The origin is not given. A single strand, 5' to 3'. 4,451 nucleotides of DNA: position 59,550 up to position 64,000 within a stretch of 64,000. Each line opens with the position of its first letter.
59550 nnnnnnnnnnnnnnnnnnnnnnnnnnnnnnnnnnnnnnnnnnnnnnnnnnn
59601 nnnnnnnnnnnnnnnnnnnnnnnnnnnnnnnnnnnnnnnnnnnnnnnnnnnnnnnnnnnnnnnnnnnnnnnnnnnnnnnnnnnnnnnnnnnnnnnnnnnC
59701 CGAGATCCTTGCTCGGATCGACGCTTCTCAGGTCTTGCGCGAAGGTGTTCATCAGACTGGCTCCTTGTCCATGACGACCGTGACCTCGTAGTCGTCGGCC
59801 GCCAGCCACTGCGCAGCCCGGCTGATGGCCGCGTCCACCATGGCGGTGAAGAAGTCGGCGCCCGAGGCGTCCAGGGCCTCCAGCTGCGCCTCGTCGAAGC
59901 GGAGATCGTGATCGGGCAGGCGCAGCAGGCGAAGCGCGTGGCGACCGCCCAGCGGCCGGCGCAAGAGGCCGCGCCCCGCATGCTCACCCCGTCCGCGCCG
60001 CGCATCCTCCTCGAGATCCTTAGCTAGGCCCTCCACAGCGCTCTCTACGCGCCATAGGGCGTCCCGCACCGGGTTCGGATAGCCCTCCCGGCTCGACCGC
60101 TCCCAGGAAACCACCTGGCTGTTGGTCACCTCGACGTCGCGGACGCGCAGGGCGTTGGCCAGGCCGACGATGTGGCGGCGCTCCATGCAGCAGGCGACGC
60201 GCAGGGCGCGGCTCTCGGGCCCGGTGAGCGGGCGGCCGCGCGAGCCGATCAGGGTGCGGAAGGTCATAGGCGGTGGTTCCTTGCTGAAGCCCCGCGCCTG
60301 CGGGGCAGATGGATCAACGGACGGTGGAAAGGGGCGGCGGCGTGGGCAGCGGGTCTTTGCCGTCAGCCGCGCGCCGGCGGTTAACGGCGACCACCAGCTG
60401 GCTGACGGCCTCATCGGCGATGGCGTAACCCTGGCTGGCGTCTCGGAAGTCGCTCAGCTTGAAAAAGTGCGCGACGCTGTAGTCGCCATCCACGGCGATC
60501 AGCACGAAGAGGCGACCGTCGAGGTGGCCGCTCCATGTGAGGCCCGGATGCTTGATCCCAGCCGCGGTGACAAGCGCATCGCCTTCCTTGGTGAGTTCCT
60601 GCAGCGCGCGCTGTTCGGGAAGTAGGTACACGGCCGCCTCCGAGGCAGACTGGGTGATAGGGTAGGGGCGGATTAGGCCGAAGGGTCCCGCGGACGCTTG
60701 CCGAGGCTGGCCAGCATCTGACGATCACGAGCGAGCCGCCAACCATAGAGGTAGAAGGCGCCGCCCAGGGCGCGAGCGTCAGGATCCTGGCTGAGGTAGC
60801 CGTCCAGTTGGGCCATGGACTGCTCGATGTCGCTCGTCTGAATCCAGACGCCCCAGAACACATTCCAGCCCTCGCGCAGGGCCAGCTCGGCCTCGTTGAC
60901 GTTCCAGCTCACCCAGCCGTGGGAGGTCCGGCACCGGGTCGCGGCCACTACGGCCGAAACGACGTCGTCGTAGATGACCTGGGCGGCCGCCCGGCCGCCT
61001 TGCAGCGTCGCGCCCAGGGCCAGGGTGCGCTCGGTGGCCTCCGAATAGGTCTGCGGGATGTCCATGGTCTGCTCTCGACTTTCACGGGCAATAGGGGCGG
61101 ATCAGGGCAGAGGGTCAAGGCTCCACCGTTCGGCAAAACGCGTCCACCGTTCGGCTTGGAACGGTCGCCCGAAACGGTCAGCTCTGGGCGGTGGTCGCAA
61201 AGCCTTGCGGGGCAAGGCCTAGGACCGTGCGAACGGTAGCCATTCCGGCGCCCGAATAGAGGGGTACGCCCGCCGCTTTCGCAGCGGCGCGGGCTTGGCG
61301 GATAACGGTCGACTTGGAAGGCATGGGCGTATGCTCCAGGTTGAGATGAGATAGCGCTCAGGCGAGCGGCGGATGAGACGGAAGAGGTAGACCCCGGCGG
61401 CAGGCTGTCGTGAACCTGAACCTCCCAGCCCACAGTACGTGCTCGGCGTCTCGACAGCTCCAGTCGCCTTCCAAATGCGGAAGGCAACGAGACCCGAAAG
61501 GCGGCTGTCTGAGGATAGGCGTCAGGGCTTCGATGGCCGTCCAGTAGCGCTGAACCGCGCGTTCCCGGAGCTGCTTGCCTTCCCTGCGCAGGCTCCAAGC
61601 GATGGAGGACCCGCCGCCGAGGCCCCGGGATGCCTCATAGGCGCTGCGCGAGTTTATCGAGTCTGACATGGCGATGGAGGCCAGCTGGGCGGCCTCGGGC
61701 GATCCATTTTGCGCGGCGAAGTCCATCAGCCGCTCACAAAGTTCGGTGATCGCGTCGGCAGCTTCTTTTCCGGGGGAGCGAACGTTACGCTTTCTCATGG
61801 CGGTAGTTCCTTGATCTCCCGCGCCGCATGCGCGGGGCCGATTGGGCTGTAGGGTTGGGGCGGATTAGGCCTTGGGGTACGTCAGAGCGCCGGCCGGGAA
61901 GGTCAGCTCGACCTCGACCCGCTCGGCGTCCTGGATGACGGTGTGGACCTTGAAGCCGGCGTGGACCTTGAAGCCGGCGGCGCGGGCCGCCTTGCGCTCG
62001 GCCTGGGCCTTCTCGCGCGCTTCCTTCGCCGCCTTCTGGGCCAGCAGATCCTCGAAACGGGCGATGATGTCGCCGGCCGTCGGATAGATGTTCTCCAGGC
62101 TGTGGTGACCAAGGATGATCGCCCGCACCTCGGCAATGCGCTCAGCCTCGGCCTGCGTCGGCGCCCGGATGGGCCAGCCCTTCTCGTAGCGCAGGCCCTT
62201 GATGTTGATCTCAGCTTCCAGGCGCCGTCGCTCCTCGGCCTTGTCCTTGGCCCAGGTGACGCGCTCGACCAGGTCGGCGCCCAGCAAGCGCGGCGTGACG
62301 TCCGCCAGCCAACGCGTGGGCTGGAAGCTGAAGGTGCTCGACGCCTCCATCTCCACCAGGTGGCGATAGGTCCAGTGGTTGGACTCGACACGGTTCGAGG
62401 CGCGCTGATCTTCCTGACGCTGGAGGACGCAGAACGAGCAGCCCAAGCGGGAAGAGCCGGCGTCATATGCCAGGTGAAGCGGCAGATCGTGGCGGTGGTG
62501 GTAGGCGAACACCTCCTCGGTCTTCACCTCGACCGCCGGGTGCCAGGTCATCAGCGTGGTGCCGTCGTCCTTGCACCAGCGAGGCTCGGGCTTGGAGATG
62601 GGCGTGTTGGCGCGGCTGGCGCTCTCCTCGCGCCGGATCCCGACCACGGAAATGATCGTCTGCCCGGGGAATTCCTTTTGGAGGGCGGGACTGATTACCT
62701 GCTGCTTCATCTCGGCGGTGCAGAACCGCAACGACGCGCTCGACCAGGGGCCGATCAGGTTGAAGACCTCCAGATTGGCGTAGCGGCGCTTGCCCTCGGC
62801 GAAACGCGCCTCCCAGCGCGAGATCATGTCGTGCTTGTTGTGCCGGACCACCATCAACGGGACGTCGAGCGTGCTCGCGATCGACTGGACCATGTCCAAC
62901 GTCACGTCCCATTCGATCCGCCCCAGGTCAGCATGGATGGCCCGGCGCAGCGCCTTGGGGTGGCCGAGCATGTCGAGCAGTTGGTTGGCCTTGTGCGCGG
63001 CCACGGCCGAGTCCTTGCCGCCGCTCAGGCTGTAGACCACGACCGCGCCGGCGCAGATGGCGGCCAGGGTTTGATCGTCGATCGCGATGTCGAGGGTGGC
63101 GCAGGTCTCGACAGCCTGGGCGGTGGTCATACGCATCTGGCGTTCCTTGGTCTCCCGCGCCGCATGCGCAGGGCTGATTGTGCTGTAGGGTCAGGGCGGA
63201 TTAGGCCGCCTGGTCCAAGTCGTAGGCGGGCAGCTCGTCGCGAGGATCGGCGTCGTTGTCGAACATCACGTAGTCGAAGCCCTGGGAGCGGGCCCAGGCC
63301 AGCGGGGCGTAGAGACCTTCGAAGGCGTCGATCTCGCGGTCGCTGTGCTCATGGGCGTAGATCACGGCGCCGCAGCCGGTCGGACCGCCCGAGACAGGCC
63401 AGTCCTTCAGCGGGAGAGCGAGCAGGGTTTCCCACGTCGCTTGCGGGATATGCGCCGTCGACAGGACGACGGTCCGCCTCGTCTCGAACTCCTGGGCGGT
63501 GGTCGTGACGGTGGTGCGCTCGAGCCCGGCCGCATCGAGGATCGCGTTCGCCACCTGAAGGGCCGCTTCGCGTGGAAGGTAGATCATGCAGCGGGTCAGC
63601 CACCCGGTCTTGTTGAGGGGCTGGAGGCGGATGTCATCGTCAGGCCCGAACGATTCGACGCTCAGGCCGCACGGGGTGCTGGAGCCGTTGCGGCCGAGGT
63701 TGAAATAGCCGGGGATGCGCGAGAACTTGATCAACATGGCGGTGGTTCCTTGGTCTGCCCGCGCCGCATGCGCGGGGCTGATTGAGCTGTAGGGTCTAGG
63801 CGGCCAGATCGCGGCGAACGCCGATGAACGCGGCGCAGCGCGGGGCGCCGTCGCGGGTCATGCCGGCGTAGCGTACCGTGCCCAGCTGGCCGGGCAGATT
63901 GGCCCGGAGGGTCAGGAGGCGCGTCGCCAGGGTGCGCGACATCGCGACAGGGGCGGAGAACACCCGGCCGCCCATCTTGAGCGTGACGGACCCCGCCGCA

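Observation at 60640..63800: Repeated ~70-bp 'stop-hairpin-RBS' intercistronic element separating successive cargo genes (3 full copies + 1 partial)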

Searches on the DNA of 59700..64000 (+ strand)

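Call 14: search_dna_similar(query=window:59700-64000:+, collection=phages, mode=distant, max_rows=20)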
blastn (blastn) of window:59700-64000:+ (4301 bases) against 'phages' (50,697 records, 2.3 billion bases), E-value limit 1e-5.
Records with a match: 1; places in all: 1; records where one place covers at least 80% of the query: 0.
Best place of each record, by identity: 60-80% 1.
By first word of the organism name: Bacteriophage 1.
By host as written in the record: - 1.
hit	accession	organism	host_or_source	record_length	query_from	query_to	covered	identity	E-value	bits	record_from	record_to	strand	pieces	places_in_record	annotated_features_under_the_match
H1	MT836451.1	Bacteriophage sp.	human fecal samples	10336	3210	3290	2%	76.5%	5e-6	62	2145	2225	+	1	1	record has no annotation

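Call 28: search_rna_families(source=L020, start=4000, end=16000, threshold=evalue, max_evalue=1)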
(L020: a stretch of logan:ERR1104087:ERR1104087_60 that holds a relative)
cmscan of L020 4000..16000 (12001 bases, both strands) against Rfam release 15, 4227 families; matches with E-value up to 1: 2.
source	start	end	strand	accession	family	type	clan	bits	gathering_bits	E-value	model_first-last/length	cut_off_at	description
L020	5516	5596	-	RF01930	bxd_2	Gene; lncRNA;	-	21.9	80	0.23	1-91/91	no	Bithoraxoid conserved region 2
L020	15896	15928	-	RF02225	sX6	Gene; sRNA;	-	16.4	40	1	291-323/342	no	Proteobacterial sRNA sX6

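Call 52: search_with_rna_model(model_id=R1, sources=[L076, L077, L078, L079], max_evalue=0.1)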
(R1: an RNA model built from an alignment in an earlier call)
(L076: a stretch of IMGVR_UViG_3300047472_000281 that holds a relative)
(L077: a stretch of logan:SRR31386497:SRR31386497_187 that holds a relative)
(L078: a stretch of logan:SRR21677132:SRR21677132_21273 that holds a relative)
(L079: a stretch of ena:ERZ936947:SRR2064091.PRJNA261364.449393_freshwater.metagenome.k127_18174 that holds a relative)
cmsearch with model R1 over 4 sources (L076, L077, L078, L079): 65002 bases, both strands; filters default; matches with E-value up to 0.1: 25.
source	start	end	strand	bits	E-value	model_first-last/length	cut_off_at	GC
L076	11099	11151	+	72.2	7.3e-18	1-54/54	no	0.62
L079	6642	6695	+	69.8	3.5e-17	1-54/54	no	0.69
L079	5182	5235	+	66.3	3.1e-16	1-54/54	no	0.65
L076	9101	9153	+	64.5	9.7e-16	1-54/54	no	0.6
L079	5774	5827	+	62.8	2.9e-15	1-54/54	no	0.7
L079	7245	7298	+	61.9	5.1e-15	1-54/54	no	0.65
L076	12849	12902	+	61.6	6.3e-15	1-54/54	no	0.65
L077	341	394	+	59.3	2.7e-14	1-54/54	no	0.63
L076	12336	12390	+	57.5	8.8e-14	1-54/54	no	0.67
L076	9957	10010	+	56.7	1.4e-13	1-54/54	no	0.67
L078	1455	1511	+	56.5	1.6e-13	1-54/54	no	0.7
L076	7348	7401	+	55.6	2.8e-13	1-54/54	no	0.61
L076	9551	9604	+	54.3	6.4e-13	1-54/54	no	0.65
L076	10812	10862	+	51.9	3e-12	1-54/54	no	0.57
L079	3492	3544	+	50.7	6.5e-12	1-54/54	no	0.64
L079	3954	4004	+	50.4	7.8e-12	1-54/54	no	0.63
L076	7826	7879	+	42.5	1.2e-09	1-54/54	no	0.59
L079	8482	8532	+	40.1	5.7e-09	1-54/54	no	0.67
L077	2292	2342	+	38.2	1.8e-08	1-54/54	no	0.69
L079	9949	10000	+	31.3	1.5e-06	1-54/54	no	0.65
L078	1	37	+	29.7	4.3e-06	20-54/54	5'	0.7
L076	14459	14510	+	28.2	1.1e-05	1-54/54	no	0.67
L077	1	47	+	24.9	9.2e-05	9-54/54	5'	0.74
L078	2955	3006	+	20.3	0.0017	1-54/54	no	0.6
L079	3464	3478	+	15.1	0.045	18-32/54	no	0.87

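Call 55: search_with_rna_model(model_id=R1, sources=[L020, L021, L076, L077, L078, L079], max_evalue=0.001, make_alignment=true)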
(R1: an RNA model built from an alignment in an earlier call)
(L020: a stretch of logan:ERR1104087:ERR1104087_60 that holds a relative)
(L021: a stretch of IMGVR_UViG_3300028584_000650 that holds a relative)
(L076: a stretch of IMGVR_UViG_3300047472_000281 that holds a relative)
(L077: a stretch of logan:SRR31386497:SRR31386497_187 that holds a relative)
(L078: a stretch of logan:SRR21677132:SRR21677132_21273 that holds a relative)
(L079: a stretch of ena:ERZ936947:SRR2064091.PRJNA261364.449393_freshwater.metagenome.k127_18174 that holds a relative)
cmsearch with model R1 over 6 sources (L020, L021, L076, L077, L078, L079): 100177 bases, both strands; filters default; matches with E-value up to 0.001: 42.
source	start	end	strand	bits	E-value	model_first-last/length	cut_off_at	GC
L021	10684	10736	-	73.7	4.4e-18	1-54/54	no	0.64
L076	11099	11151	+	72.2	1.1e-17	1-54/54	no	0.62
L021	10351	10403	-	70.3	3.7e-17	1-54/54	no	0.62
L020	8126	8179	+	69.8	5.2e-17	1-54/54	no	0.61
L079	6642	6695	+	69.8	5.4e-17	1-54/54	no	0.69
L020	8819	8871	+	68.7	1.1e-16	1-54/54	no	0.62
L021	12828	12880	-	68.1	1.6e-16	1-54/54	no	0.6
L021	11043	11095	-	67.7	1.9e-16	1-54/54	no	0.58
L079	5182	5235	+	66.3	4.8e-16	1-54/54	no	0.65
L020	11887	11940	+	66.3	5e-16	1-54/54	no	0.67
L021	9815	9867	-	66.1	5.5e-16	1-54/54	no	0.64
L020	9947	10001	+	65.7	6.9e-16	1-54/54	no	0.67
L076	9101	9153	+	64.5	1.5e-15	1-54/54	no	0.6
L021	12482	12535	-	63.7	2.6e-15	1-54/54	no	0.63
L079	5774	5827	+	62.8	4.4e-15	1-54/54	no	0.7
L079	7245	7298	+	61.9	7.9e-15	1-54/54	no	0.65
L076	12849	12902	+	61.6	9.6e-15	1-54/54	no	0.65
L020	10551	10604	+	59.9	2.9e-14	1-54/54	no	0.63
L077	341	394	+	59.3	4.1e-14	1-54/54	no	0.63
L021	8330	8384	-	58.4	7.2e-14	1-54/54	no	0.73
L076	12336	12390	+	57.5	1.4e-13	1-54/54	no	0.67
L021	11897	11950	-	56.9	2e-13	1-54/54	no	0.65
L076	9957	10010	+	56.7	2.1e-13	1-54/54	no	0.67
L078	1455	1511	+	56.5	2.5e-13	1-54/54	no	0.7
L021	7490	7542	-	56.4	2.7e-13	1-54/54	no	0.62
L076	7348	7401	+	55.6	4.3e-13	1-54/54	no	0.61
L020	6437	6490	+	55.1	6.1e-13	1-54/54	no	0.65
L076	9551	9604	+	54.3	9.9e-13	1-54/54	no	0.65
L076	10812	10862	+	51.9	4.6e-12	1-54/54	no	0.57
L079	3492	3544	+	50.7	1e-11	1-54/54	no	0.64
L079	3954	4004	+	50.4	1.2e-11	1-54/54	no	0.63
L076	7826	7879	+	42.5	1.8e-09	1-54/54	no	0.59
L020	6892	6946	+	40.4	7e-09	1-54/54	no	0.64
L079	8482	8532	+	40.1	8.8e-09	1-54/54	no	0.67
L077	2292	2342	+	38.2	2.8e-08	1-54/54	no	0.69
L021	14278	14331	-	32.7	9.8e-07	1-54/54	no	0.63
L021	6367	6418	-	31.8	1.8e-06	1-54/54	no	0.69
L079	9949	10000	+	31.3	2.3e-06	1-54/54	no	0.65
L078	1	37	+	29.7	6.7e-06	20-54/54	5'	0.7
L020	13419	13470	+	29.6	7.2e-06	1-54/54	no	0.67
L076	14459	14510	+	28.2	1.7e-05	1-54/54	no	0.67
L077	1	47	+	24.9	0.00014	9-54/54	5'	0.74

Alignment A4: 42 matches aligned to the model, 66 columns, each read 5' to 3' on its own strand. Consensus structure (alignment columns), stored with it:
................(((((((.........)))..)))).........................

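Call 84: search_with_rna_model(model_id=R1, sources=[L080, L081, L082], max_evalue=1)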
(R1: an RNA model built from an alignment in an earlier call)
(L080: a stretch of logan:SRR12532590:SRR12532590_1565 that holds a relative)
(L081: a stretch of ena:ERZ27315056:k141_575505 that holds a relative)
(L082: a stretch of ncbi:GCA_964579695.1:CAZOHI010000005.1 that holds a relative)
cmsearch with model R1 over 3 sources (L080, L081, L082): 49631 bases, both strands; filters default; matches with E-value up to 1: 5.
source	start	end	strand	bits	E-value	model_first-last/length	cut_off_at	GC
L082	7948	8001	+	26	3.5e-05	1-54/54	no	0.67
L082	7223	7277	+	17.9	0.0061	1-54/54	no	0.65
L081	6611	6629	-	14.5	0.051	16-34/54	no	0.95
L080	3613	3658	-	10.9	0.53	1-54/54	no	0.72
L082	6988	7017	+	10.4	0.73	16-44/54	no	0.7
